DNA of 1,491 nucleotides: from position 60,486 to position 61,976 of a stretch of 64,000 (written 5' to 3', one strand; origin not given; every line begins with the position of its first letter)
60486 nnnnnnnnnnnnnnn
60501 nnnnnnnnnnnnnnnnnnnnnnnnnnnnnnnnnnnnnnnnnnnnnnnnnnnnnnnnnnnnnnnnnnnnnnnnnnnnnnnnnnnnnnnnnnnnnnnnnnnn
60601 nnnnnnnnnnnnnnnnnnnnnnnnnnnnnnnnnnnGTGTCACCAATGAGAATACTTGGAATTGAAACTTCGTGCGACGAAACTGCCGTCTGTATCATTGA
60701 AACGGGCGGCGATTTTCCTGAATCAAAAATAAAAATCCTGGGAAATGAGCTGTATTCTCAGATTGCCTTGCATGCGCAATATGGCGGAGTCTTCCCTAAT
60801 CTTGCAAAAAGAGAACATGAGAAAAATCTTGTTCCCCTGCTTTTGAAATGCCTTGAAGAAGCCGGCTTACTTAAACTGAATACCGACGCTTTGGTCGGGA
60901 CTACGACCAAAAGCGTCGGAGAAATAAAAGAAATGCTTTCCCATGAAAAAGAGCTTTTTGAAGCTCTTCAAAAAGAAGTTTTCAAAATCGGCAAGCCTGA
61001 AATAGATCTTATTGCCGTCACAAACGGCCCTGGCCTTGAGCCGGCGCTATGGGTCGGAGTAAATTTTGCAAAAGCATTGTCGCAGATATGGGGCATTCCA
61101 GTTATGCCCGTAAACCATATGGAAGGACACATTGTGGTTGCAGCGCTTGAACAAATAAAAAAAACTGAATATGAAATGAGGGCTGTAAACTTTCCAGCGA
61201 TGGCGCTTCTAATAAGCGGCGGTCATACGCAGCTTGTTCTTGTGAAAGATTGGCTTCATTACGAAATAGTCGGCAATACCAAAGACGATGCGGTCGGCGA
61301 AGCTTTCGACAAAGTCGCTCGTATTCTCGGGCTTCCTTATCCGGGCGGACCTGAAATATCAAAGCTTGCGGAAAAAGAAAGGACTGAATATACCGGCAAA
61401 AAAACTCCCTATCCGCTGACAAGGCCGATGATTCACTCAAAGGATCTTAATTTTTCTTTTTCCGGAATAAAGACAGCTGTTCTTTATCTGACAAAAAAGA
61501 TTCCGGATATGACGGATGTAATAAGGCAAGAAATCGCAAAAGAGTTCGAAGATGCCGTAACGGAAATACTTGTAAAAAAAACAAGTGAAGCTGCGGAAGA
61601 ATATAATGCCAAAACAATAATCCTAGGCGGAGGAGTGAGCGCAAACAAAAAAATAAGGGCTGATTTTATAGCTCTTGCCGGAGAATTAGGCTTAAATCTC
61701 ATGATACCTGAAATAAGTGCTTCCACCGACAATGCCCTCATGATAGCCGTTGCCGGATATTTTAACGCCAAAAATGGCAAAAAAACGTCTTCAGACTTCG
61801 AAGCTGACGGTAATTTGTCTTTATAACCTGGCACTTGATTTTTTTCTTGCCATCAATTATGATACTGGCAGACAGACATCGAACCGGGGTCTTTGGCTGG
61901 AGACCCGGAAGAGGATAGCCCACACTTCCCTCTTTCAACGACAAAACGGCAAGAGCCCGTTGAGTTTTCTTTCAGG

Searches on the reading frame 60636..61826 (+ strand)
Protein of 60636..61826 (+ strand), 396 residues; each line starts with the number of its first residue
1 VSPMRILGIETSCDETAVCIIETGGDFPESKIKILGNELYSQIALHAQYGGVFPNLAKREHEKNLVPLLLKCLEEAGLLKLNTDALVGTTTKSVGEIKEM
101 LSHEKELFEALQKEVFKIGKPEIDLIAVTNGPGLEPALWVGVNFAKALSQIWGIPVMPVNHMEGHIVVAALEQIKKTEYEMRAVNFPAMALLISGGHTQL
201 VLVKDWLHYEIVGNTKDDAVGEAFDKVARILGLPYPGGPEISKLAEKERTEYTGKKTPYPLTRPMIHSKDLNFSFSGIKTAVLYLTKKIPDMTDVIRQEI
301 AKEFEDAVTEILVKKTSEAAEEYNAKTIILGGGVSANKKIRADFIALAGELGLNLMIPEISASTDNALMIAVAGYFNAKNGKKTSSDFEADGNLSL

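Call 22: search_protein_families(library=pfam, proteins=[window:60636-61826:+], max_evalue=0.001)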
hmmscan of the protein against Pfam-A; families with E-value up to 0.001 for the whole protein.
window:60636-61826:+ (396 aa): 2 families
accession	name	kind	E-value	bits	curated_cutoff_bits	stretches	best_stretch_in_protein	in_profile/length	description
PF00814.31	TsaD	-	4e-79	266.5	24.8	2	116-371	44-263/264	tRNA N6-adenosine threonylcarbamoyltransferase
PF22521.2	HypF_C_2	-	7.9e-07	29.5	27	1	293-368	162-237/241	Carbamoyltransferase, Kae1-like Domain, second subdomain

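Call 71: find_encoding_contigs(protein=window:60636-61826:+, flank=10000, max_places=2)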
Protein window:60636-61826:+ (396 aa): no gene with exactly this product is on record in the collection.
